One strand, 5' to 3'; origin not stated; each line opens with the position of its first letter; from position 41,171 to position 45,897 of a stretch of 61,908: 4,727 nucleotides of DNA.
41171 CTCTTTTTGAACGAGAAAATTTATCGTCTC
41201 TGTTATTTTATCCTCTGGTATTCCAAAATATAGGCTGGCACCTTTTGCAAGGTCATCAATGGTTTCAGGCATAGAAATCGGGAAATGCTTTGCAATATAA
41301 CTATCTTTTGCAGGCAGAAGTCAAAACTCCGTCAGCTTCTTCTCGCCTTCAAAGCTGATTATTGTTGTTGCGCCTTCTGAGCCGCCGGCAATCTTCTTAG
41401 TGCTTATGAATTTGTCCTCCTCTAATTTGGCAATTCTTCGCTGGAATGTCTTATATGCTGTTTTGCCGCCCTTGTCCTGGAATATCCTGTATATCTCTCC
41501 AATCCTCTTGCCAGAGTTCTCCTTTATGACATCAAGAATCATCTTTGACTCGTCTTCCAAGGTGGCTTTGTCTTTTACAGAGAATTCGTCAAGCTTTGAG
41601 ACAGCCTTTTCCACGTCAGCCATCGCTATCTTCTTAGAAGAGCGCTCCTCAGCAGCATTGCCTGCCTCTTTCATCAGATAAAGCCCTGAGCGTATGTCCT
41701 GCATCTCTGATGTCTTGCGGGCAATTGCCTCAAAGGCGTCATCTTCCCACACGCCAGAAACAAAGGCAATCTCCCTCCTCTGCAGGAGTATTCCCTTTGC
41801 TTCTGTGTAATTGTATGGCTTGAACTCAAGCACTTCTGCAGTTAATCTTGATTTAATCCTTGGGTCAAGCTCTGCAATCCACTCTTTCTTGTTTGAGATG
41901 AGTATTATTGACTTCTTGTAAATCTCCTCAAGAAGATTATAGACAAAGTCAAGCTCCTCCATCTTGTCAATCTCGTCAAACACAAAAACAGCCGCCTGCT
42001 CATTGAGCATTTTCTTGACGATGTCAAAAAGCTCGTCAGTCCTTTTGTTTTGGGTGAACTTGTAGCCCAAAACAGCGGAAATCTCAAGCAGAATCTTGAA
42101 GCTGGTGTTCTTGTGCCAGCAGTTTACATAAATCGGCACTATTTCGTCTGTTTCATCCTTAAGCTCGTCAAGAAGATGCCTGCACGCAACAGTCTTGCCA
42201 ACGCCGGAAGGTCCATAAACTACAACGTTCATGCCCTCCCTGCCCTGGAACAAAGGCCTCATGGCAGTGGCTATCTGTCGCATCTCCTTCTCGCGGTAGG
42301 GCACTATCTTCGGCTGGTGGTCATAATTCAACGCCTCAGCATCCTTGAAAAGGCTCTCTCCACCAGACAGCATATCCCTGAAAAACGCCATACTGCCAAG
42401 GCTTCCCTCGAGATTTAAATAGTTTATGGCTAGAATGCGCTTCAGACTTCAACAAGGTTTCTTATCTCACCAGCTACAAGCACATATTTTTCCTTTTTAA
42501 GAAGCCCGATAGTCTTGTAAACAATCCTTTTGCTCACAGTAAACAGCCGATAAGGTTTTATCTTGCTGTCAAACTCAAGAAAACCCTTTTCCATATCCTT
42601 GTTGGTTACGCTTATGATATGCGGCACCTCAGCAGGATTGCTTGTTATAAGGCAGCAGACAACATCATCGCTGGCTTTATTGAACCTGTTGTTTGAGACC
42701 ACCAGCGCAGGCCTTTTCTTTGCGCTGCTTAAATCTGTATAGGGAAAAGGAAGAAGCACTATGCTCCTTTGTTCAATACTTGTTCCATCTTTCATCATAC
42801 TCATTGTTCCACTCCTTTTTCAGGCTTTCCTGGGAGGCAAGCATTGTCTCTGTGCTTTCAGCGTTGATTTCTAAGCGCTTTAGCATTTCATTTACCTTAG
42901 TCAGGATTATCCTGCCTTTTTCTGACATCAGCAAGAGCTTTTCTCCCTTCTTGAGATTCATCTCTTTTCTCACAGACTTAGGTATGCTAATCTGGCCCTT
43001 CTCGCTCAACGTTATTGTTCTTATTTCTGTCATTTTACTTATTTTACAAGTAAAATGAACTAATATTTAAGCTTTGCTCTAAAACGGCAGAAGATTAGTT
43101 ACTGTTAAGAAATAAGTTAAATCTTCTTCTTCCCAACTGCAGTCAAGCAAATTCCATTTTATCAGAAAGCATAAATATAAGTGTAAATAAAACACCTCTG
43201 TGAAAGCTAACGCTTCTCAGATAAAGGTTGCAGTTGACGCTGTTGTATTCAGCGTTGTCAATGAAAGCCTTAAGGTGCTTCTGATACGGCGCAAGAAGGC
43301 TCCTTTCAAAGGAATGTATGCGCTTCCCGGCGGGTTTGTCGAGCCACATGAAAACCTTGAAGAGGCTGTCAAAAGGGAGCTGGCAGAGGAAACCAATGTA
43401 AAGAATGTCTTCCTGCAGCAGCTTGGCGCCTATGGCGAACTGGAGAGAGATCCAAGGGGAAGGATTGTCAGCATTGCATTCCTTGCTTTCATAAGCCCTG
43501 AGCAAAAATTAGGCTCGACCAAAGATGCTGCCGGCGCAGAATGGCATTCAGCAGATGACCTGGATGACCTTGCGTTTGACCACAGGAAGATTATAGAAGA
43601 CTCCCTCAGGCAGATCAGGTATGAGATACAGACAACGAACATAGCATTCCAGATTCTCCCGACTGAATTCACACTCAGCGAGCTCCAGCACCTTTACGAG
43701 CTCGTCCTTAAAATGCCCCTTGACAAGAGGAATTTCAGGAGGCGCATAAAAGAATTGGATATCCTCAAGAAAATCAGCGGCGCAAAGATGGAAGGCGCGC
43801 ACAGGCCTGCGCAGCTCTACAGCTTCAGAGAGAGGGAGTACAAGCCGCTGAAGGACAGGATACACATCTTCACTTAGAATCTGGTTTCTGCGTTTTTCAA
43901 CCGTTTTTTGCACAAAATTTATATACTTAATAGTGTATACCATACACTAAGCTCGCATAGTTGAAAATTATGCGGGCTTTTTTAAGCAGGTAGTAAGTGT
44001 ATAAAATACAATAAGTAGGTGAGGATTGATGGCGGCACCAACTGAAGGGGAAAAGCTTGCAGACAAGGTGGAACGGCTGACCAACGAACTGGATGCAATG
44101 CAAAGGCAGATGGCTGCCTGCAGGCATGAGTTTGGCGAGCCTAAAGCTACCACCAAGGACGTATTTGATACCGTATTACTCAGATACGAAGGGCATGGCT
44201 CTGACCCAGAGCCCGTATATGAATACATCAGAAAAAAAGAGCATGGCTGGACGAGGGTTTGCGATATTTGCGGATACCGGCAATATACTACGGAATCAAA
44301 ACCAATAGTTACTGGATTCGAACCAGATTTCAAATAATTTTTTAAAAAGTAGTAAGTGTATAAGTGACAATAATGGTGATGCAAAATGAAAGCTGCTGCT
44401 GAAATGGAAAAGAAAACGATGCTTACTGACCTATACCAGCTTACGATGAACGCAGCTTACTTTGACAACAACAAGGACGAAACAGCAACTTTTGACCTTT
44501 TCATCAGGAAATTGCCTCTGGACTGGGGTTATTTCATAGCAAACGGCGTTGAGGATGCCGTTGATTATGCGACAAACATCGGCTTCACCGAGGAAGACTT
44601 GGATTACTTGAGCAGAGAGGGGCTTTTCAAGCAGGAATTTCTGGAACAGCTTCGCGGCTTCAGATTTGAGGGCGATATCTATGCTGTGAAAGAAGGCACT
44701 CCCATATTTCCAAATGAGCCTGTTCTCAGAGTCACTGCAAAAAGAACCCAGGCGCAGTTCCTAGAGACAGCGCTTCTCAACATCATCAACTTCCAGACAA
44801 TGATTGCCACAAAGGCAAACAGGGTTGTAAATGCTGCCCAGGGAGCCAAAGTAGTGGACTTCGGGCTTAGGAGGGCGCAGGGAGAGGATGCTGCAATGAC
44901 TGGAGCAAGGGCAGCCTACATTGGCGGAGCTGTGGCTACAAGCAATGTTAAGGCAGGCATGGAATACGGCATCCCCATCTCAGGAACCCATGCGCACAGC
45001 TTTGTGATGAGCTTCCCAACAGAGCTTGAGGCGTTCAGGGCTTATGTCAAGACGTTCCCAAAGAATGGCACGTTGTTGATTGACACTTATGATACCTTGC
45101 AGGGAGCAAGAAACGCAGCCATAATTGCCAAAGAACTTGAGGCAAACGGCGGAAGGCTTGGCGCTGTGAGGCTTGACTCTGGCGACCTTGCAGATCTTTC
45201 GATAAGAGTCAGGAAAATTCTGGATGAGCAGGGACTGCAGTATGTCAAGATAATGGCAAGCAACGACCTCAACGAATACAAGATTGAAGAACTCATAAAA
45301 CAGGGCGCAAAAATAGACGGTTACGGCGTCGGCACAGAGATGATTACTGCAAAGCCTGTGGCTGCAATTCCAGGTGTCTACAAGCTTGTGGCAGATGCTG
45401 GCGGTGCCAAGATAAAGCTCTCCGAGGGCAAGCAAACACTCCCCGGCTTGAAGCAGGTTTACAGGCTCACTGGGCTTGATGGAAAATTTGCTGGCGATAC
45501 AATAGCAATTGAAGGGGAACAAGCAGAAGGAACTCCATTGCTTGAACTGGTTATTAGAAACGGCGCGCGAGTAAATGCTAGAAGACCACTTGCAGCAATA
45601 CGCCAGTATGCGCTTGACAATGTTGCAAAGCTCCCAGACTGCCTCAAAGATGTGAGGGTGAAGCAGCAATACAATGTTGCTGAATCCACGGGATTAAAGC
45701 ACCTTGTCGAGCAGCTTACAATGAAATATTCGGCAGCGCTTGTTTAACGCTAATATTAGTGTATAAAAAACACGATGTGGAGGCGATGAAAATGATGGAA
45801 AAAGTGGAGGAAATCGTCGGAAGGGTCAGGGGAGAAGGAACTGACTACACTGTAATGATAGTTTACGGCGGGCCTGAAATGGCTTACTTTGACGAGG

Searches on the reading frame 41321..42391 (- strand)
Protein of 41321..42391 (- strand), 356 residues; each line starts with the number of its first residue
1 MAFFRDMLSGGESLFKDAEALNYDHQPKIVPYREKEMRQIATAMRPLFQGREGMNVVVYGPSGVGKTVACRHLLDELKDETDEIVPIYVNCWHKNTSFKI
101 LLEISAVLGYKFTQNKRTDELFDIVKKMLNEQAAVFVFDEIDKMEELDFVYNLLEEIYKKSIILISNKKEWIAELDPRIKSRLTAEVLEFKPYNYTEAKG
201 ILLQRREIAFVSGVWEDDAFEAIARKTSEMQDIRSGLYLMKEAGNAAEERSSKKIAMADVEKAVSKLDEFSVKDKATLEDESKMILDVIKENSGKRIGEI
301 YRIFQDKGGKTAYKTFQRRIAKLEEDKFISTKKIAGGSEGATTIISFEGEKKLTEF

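Call 44: search_protein_families(library=pfam, max_evalue=0.00001, proteins=[window:41321-42391:-])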
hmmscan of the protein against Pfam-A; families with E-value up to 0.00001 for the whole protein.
window:41321-42391:- (356 aa): 9 families
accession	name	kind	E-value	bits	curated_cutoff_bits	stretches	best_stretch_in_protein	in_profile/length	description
PF13401.12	AAA_22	-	8.5e-14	52.4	27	1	55-158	7-108/130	AAA domain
PF13191.12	AAA_16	-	3.1e-12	47.7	32.6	1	30-153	2-155/167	AAA ATPase domain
PF22703.2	Cdc6_lid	-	7.8e-12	45.4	27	1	201-263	3-66/68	Cdc6 AAA+ ATPase-type lid domain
PF00931.28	NB-ARC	-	5e-07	29.7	23.5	1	46-181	11-149/248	NB-ARC domain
PF00004.35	AAA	-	9e-07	29.8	21.2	1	56-183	1-123/131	ATPase family associated with various cellular activities (AAA)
PF13173.12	AAA_14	-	2.3e-06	28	27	1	56-197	5-127/129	AAA domain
PF05621.17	TniB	-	2.3e-06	27.6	22.4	1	26-145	7-132/189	Bacterial TniB protein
PF24883.2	NPHP3_N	-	3.4e-06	27.8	24.8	0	56-95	25-62/164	Nephrocystin 3, N-terminal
PF05729.18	NACHT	-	4.1e-06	27.2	26.7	1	56-194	3-155/167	NACHT domain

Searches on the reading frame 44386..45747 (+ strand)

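Call 44: search_protein_families(library=pfam, max_evalue=0.00001, proteins=[window:44386-45747:+])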
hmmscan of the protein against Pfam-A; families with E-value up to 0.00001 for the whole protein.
window:44386-45747:+ (453 aa): 3 families
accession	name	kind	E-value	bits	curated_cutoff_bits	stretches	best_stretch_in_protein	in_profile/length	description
PF17767.7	NAPRTase_N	-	1.3e-34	119.6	32.6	1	12-135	1-125/125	Nicotinate phosphoribosyltransferase (NAPRTase) N-terminal domain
PF17956.6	NAPRTase_C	-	6.6e-09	36.7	23.3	0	383-440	53-110/111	Nicotinate phosphoribosyltransferase C-terminal domain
PF04095.22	NAPRTase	-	4.3e-07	30.4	20.8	1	155-320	2-179/239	Nicotinate phosphoribosyltransferase (NAPRTase) family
